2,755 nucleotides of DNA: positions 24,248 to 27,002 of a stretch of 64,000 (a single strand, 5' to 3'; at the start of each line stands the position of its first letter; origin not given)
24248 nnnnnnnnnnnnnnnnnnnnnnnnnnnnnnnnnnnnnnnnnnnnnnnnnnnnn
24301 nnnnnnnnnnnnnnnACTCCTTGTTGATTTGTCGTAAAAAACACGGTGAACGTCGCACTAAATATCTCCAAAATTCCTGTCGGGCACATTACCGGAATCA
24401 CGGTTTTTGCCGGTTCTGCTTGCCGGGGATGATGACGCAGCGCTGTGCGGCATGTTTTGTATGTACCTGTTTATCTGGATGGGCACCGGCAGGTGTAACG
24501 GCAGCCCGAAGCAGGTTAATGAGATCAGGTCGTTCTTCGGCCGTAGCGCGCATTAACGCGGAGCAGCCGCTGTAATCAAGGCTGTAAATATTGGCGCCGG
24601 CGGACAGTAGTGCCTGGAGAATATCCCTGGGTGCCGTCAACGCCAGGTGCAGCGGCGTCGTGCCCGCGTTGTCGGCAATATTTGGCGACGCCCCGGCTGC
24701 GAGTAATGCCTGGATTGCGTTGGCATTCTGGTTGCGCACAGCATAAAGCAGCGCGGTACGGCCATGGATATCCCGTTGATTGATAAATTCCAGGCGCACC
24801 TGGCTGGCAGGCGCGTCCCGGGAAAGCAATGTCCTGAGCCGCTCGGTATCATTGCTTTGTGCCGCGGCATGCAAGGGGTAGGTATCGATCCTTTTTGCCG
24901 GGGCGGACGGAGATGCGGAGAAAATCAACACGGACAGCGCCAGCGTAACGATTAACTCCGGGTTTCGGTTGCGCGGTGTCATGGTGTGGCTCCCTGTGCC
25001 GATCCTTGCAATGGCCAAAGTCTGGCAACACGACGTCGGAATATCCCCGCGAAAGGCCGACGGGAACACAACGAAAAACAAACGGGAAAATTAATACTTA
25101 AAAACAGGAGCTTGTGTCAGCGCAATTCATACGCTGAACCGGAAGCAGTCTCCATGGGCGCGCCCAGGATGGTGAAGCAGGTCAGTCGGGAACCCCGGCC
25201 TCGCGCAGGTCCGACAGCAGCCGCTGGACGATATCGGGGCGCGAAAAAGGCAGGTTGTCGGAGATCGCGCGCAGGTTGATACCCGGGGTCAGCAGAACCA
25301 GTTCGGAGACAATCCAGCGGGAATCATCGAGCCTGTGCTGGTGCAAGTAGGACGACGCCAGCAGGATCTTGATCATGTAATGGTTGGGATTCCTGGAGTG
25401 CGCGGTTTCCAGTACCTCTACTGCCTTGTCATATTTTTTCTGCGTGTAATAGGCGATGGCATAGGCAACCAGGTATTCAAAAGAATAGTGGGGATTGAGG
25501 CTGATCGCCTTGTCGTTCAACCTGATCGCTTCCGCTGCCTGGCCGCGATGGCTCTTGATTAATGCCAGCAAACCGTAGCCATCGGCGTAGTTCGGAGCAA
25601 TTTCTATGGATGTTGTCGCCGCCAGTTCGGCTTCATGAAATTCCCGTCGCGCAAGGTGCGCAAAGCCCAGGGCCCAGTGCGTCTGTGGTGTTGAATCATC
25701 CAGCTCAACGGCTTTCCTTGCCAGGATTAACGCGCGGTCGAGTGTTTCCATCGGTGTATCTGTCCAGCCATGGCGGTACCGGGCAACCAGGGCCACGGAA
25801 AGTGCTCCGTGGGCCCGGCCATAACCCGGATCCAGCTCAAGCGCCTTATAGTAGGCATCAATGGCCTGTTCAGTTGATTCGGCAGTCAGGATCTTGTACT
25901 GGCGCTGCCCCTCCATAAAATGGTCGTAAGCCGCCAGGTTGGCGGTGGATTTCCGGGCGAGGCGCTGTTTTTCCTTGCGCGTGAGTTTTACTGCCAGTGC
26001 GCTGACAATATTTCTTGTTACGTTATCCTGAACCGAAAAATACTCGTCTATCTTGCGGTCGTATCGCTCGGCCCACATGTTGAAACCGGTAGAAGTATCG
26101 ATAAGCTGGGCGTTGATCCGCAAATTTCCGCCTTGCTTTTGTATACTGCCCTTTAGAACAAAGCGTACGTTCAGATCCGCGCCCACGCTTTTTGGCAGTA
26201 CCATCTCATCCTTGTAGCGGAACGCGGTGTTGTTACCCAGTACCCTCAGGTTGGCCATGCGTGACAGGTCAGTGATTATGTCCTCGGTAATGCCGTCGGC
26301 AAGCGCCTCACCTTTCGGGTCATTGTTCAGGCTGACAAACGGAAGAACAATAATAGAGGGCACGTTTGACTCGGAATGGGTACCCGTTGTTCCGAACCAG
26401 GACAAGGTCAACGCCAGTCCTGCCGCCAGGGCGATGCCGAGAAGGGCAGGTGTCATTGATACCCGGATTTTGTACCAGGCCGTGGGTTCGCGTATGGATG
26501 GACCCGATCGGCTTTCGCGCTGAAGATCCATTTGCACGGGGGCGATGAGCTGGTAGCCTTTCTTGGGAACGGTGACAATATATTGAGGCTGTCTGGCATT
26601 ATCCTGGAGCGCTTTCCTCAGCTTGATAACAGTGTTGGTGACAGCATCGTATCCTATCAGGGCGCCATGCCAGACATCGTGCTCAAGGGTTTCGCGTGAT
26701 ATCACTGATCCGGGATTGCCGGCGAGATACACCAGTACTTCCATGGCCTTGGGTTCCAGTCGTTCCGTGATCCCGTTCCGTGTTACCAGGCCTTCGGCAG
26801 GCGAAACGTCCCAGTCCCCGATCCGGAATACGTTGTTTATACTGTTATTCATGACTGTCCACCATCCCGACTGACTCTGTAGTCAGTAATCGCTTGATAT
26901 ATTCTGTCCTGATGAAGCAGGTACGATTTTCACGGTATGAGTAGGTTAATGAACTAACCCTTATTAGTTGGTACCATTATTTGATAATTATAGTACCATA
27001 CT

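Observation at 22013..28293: Regulator-linked cluster of exported proteins: ankyrin repeats, DsrE-like, UshA-like phosphoesterase, and a divergent double-thioredoxin protein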

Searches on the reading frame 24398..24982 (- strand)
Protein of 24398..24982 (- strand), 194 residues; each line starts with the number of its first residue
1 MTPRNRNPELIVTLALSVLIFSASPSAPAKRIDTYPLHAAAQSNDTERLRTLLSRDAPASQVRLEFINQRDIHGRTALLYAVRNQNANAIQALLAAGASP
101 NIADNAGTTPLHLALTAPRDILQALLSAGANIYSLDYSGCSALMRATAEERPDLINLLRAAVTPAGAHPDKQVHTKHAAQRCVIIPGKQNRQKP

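Call 3: search_protein_families(library=pfam, proteins=[window:24398-24982:-], max_evalue=0.01)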
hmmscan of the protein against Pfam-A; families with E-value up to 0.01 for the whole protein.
window:24398-24982:- (194 aa): 5 families
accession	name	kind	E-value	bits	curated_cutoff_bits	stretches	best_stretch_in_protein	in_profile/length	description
PF12796.13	Ank_2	-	1.2e-18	67.9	27.3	2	33-104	29-90/90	Ankyrin repeats (3 copies)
PF00023.36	Ank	-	2.4e-17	62.5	21.1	2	73-105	1-33/33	Ankyrin repeat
PF13637.12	Ank_4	-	1.4e-16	60.6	22.7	2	37-94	1-50/50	Ankyrin repeats (many copies)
PF13606.12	Ank_3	-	3.5e-13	48.7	22.3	1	73-102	1-30/30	Ankyrin repeat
PF13857.12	Ank_5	-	2e-08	34.8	27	1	68-114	10-56/56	Ankyrin repeats (many copies)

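Call 4: search_protein_families(library=ncbifam, proteins=[window:24398-24982:-], max_evalue=0.01)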
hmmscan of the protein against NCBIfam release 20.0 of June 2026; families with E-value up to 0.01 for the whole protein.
window:24398-24982:- (194 aa): 8 families
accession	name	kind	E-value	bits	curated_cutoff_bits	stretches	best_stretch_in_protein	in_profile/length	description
NF043029.1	T4SS_AnkY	equivalog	5.3e-13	48.3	600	1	65-147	448-532/543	Dot/Icm T4SS effector AnkY/LegA9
NF041931.2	MzaA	equivalog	4e-10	39.2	800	2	78-174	6-97/726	MZA anti-phage system associated sigma-70 family RNA polymerase sigma factor MzaA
NF043023.1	T4SS_AnkH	equivalog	1e-09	37.7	600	1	66-110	57-101/467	Dot/Icm T4SS effector AnkH/LegA3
NF043022.1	T4SS_AnkG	equivalog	3.4e-06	26.1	500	1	67-116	392-445/455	Dot/Icm T4SS effector AnkG/AnkZ/LegA7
NF043028.1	T4SS_AnkX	equivalog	9.5e-05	20.7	1400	1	37-132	422-518/938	Dot/Icm T4SS effector AnkN/AnkX/LegA8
NF043019.1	T4SS_AnkC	equivalog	0.00034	19.6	450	1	35-132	83-193/459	Dot/Icm T4SS effector AnkC/LegA12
TIGR00870.1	trp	subfamily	0.0018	16.4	498.75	0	57-99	114-156/747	transient-receptor-potential calcium channel protein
NF043027.1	T4SS_AnkQ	equivalog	0.0078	14.9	700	0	67-109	357-399/496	Dot/Icm T4SS effector AnkQ/LegA10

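Call 76: list_cluster_members(proteins=[window:24398-24982:-, window:25182-26852:-, P0001])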
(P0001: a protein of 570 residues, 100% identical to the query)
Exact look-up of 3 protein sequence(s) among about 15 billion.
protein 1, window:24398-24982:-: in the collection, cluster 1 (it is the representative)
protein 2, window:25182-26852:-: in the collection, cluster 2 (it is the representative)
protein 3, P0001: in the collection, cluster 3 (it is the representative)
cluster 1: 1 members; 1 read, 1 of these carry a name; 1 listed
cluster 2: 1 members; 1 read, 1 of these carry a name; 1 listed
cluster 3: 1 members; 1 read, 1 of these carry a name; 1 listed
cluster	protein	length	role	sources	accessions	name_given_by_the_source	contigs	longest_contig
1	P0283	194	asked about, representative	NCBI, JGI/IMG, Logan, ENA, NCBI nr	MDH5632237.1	MAG: ankyrin repeat domain-containing protein [Gammaproteobacteria bacterium] | ankyrin repeat domain-containing protein [Gammaproteobacteria bacterium]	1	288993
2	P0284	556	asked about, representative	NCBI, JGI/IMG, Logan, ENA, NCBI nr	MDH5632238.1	MAG: winged helix-turn-helix domain-containing protein [Gammaproteobacteria bacterium] | winged helix-turn-helix domain-containing protein [Gammaproteobacteria bacterium]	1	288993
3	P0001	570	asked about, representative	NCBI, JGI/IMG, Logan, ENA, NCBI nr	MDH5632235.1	MAG: bifunctional metallophosphatase/5'-nucleotidase [Gammaproteobacteria bacterium] | bifunctional metallophosphatase/5'-nucleotidase [Gammaproteobacteria bacterium]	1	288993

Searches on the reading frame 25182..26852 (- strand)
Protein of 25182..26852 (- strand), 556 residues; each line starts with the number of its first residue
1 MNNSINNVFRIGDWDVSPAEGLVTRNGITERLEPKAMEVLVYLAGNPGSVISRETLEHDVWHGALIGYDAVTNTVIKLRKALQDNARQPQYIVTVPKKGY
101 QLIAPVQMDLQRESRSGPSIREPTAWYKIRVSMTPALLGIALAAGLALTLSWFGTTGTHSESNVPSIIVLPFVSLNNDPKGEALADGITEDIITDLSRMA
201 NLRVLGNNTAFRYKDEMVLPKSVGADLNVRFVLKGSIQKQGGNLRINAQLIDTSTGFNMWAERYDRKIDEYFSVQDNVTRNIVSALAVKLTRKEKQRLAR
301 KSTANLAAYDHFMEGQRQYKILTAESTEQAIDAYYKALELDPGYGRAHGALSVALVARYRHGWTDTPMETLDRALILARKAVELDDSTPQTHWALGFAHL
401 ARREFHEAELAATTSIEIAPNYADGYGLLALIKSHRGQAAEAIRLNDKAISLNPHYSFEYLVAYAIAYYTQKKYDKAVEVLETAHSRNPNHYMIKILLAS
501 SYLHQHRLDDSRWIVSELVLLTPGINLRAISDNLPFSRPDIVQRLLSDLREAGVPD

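Call 3: search_protein_families(library=pfam, proteins=[window:25182-26852:-], max_evalue=0.01)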
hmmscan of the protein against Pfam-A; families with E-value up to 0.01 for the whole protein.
window:25182-26852:- (556 aa): 13 families
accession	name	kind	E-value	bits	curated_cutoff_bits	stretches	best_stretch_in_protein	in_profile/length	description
PF00486.34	Trans_reg_C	-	6.8e-15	55.3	26.2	1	31-102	5-77/77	Transcriptional regulatory protein, C terminal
PF00515.34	TPR_1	-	2.2e-14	53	27.8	2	465-491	8-34/34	Tetratricopeptide repeat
PF14559.12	TPR_19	-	7.2e-14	52.3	25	2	470-523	3-56/68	Tetratricopeptide repeat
PF07719.23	TPR_2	-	2.2e-13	49.6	27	1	459-491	2-34/34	Tetratricopeptide repeat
PF13431.12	TPR_17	-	9.3e-11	41.6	24.4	1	413-443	3-33/34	Tetratricopeptide repeat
PF13414.12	TPR_11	-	2.6e-10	40.2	26.8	0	327-350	10-33/42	TPR repeat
PF13181.12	TPR_8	-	3.3e-10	39.7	25.7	0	459-491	2-34/34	Tetratricopeptide repeat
PF13428.12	TPR_14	-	2.4e-09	37.4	23.5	1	459-499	2-42/44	Tetratricopeptide repeat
PF13424.12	TPR_12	-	1.1e-07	32.4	30.1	1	426-485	6-72/77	Tetratricopeptide repeat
PF12895.13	ANAPC3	-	1.8e-07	31.8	27.2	1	437-511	3-75/82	Anaphase-promoting complex, cyclosome, subunit 3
PF13432.12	TPR_16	-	4.6e-07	30.6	32.7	1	465-512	4-51/65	Tetratricopeptide repeat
PF23914.1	TPR_CcmH_CycH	-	4.9e-06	26.9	42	1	400-509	27-138/158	Cytochrome c-type biogenesis protein H TPR domain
PF17680.6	FlgO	-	0.00014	22.1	22.6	1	162-255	17-114/130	FlgO protein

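Call 4: search_protein_families(library=ncbifam, proteins=[window:25182-26852:-], max_evalue=0.01)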
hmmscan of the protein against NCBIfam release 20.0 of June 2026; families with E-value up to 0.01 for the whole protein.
window:25182-26852:- (556 aa): 39 families (the best 25 are shown)
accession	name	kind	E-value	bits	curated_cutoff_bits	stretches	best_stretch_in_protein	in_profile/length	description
NF007540.1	PRK10153.1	equivalog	8e-42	143.8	400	2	6-113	3-111/516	lysine decarboxylation/transport transcriptional activator CadC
NF009037.0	PRK12370.1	equivalog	3.7e-19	68.5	589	2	11-108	16-111/553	HilA/EilA family virulence transcriptional regulator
NF040959.1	MamA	equivalog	2.4e-14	53.3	200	2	361-455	77-171/204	magnetosome protein MamA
TIGR02917.1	PEP_TPR_lipo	equivalog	7.5e-14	50.6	312.2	1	372-516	210-353/899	XrtA/PEP-CTERM system TPR-repeat protein PrsT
TIGR04510.1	mod_pep_cyc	subfamily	9.5e-11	40.9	400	1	230-353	317-440/814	putative peptide modification system cyclase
NF033762.1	social_mot_Tgl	equivalog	6.2e-10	38.8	225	1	370-493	46-171/252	social motility TPR repeat lipoprotein Tgl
NF040534.1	resp_reg_YycF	equivalog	7.7e-09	35.1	340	1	6-102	130-227/231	response regulator YycF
NF033117.2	vanR_ACDEGLN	exception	1.7e-08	34.3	350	1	31-102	153-225/226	VanR-ABDEGLN family response regulator transcription factor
NF005568.0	PRK07239.1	equivalog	2e-08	33.6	273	1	23-105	297-374/381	uroporphyrinogen-III synthase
NF040689.1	MtrAB_MtrA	equivalog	2.7e-08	33.4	300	1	5-101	120-217/219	MtrAB system response regulator MtrA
NF008391.2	PRK11189.1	equivalog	5.9e-07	29.3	250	1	395-490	78-165/297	lipoprotein NlpI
NF033120.0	vanR_FM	exception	6.9e-07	29.1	460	1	10-101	136-228/231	vancomycin resistance response regulator transcription factor, VanR-F/VanR-M family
NF007977.0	PRK10701.1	equivalog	1.7e-06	27.7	330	1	8-105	138-235/241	two-component system response regulator RstA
TIGR02521.1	type_IV_pilW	equivalog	1.8e-06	27.7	154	1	389-486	31-127/234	type IV pilus biogenesis/stability protein PilW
NF000403.1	vanR-C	exception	4.7e-06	26.3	480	1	32-101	158-228/231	vancomycin resistance response regulator transcription factor VanR-C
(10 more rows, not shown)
